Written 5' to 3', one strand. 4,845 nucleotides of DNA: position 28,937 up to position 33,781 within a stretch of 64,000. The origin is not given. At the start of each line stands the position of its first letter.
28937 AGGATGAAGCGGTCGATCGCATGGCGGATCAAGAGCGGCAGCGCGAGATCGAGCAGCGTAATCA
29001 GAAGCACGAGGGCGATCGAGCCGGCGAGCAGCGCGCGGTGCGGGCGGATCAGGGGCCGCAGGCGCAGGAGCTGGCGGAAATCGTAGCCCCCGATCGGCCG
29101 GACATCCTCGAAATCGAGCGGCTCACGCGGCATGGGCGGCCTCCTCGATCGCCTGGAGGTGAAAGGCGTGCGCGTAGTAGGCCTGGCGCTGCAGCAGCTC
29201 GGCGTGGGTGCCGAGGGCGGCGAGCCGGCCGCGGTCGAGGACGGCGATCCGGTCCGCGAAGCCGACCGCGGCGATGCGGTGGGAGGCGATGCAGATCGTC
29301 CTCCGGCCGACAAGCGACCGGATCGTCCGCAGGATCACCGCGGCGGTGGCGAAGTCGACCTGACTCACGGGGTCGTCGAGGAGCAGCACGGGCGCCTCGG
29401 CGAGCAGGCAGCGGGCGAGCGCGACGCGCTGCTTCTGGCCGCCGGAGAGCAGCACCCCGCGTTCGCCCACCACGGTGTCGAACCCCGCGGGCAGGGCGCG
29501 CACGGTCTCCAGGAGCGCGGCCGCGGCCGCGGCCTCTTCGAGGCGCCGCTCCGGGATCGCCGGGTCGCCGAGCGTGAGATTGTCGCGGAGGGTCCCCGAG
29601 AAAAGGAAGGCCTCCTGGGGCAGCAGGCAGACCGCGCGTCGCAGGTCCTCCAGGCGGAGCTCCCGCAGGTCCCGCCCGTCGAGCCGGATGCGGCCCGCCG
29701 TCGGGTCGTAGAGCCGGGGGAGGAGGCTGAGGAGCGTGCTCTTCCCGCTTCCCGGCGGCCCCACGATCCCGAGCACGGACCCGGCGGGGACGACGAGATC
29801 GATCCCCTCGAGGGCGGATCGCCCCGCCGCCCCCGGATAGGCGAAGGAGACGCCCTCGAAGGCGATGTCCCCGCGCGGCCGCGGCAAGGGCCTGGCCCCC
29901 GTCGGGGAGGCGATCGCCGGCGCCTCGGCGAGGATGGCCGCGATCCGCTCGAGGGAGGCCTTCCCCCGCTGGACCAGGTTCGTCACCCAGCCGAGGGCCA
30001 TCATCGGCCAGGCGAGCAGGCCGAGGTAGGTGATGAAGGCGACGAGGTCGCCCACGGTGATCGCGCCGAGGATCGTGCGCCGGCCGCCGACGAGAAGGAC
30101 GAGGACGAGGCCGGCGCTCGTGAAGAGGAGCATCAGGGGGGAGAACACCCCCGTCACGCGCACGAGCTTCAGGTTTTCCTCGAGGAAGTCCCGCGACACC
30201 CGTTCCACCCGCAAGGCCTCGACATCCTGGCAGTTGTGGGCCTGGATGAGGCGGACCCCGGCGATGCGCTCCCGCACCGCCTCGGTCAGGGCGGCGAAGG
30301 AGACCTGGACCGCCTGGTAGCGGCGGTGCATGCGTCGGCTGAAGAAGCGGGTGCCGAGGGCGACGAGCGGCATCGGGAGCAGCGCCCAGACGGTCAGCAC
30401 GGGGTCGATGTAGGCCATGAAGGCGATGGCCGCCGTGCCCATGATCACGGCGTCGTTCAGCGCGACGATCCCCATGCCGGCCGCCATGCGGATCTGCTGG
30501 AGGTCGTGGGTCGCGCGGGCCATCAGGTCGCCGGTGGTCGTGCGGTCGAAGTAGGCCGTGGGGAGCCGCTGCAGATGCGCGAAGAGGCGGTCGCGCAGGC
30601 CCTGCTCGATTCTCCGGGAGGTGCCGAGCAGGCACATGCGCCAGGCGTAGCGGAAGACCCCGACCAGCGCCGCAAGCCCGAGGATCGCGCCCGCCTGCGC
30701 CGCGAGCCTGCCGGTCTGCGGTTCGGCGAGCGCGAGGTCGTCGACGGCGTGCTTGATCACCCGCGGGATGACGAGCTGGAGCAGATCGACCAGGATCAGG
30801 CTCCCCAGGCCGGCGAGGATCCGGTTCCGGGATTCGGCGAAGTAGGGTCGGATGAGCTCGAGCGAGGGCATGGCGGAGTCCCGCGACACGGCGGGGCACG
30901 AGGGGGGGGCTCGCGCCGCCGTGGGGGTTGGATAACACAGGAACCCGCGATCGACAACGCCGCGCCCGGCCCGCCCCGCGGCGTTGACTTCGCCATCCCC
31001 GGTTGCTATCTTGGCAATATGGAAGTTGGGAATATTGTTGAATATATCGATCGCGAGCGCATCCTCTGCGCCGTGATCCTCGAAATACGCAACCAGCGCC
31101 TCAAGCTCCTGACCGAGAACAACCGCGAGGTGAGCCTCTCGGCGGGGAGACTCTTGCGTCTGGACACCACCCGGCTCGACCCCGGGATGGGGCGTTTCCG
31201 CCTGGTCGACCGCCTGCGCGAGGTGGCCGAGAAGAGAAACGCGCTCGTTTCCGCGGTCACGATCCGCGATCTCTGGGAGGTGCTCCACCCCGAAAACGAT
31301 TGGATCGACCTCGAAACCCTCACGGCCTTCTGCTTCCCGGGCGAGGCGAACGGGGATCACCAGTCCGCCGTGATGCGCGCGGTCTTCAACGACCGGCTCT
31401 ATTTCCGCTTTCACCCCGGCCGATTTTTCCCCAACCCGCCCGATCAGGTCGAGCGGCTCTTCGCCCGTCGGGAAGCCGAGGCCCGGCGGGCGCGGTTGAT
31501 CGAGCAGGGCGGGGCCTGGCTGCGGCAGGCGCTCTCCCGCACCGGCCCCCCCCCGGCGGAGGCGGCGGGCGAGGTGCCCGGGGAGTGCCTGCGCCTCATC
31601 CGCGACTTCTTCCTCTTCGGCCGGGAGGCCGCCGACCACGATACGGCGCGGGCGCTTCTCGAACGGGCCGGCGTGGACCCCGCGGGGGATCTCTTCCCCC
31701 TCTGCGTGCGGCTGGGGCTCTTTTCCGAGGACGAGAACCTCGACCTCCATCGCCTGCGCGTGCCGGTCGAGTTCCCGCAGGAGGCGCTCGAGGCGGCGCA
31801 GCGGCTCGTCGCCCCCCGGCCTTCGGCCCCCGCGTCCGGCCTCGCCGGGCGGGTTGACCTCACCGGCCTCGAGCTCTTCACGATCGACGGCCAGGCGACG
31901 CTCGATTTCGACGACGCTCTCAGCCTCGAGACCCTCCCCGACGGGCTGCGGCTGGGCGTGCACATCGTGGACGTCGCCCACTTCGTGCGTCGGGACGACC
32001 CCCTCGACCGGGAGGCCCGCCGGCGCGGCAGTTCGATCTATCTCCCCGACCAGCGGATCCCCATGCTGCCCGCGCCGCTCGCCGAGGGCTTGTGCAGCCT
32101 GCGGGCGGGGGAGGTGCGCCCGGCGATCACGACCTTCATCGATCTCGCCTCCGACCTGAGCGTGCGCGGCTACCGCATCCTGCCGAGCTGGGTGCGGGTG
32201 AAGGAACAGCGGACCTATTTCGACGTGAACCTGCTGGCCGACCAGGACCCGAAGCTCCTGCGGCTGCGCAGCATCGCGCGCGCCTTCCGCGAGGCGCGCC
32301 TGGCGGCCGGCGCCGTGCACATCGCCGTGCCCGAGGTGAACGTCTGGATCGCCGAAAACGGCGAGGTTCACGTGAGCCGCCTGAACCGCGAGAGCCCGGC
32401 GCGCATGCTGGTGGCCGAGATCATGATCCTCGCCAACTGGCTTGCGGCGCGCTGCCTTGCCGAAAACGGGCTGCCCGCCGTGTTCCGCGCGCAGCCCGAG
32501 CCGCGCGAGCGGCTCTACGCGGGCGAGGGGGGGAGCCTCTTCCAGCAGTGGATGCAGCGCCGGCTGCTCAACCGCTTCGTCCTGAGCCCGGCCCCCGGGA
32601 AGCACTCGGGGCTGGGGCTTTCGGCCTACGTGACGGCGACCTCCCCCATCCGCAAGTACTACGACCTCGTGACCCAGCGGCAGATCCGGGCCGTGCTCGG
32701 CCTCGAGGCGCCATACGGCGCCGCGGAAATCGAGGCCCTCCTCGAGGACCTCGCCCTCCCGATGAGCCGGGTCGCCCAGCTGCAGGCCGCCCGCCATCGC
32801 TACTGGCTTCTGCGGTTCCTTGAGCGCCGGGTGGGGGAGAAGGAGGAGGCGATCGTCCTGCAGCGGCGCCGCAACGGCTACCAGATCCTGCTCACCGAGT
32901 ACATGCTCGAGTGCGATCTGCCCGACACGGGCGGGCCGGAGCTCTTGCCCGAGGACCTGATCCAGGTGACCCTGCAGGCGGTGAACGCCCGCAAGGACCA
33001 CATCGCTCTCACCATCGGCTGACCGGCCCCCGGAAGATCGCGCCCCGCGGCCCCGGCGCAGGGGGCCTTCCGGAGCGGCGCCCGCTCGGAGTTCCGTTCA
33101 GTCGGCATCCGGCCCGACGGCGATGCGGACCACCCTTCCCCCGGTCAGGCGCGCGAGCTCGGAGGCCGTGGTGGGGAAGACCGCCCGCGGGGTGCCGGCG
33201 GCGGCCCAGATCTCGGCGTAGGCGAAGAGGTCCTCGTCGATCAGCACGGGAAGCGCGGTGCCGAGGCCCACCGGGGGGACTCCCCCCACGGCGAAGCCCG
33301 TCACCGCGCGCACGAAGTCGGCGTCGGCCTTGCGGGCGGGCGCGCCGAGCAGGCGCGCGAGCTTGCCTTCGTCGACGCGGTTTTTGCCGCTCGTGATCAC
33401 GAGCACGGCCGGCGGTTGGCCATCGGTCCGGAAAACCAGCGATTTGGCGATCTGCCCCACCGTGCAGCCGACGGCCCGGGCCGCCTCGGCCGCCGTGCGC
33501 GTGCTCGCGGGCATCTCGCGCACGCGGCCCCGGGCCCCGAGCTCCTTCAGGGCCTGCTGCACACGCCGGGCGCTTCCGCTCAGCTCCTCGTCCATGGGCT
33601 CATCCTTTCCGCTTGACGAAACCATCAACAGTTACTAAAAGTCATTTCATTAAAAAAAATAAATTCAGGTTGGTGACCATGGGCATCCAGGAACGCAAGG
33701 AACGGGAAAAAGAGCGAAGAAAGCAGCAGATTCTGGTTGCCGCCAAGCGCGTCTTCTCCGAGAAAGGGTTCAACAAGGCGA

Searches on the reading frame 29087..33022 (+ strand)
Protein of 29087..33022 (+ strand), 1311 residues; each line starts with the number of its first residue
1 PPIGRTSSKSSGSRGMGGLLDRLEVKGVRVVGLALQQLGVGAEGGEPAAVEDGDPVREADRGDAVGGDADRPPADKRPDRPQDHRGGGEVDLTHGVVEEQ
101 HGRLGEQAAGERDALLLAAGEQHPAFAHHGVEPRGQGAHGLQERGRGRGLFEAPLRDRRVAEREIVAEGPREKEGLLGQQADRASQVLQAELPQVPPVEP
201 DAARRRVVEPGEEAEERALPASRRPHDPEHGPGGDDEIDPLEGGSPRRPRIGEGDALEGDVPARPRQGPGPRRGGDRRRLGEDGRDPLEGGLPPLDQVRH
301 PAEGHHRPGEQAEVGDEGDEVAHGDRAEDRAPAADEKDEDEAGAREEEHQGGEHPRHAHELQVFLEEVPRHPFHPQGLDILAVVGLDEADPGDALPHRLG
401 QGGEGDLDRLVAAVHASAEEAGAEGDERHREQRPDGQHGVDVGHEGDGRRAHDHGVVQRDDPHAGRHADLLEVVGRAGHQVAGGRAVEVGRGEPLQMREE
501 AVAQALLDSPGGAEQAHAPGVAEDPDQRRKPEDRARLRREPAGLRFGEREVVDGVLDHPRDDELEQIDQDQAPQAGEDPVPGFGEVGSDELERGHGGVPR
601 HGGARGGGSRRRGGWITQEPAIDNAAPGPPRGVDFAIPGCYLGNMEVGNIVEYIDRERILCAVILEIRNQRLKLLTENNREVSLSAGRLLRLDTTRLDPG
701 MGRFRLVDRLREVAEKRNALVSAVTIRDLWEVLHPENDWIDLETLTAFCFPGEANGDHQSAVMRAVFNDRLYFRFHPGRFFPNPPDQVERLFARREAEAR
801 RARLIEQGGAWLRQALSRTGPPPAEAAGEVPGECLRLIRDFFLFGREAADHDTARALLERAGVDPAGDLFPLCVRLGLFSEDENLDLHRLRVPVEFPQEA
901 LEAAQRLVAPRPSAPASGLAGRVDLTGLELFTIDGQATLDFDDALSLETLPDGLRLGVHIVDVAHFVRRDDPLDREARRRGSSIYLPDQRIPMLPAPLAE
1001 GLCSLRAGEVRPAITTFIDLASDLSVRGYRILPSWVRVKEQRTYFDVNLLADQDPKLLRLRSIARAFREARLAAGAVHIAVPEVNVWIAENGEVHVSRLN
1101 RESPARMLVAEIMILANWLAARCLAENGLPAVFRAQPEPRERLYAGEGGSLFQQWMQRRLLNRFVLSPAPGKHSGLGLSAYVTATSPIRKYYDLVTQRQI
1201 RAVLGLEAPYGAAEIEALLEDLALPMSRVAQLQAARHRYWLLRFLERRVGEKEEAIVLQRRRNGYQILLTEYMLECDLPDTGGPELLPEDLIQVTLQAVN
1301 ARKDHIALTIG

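Call 14: search_protein_families(library=pfam, proteins=[window:29087-33022:+], max_evalue=0.001)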
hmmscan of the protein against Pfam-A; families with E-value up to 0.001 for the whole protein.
window:29087-33022:+ (1311 aa): 3 families
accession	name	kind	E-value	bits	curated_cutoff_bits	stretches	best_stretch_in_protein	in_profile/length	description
PF00773.25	RNB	-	1e-73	248.9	29.3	2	922-1142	1-233/326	RNB domain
PF23161.1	HTH_RNase_II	-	1e-13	52.3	24.7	1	788-885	1-95/95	Double HTH domain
PF18614.7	RNase_II_C_S1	-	0.00089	19.5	26.6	0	1254-1308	4-56/59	RNase II-type exonuclease C-terminal S1 domain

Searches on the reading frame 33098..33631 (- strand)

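Call 14: search_protein_families(library=pfam, proteins=[window:33098-33631:-], max_evalue=0.001)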
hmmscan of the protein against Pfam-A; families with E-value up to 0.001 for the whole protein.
window:33098-33631:- (177 aa): 1 family
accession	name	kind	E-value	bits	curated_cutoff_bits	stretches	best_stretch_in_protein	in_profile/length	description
PF04073.20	tRNA_edit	-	9.4e-27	94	25.5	1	43-162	3-123/123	Aminoacyl-tRNA editing domain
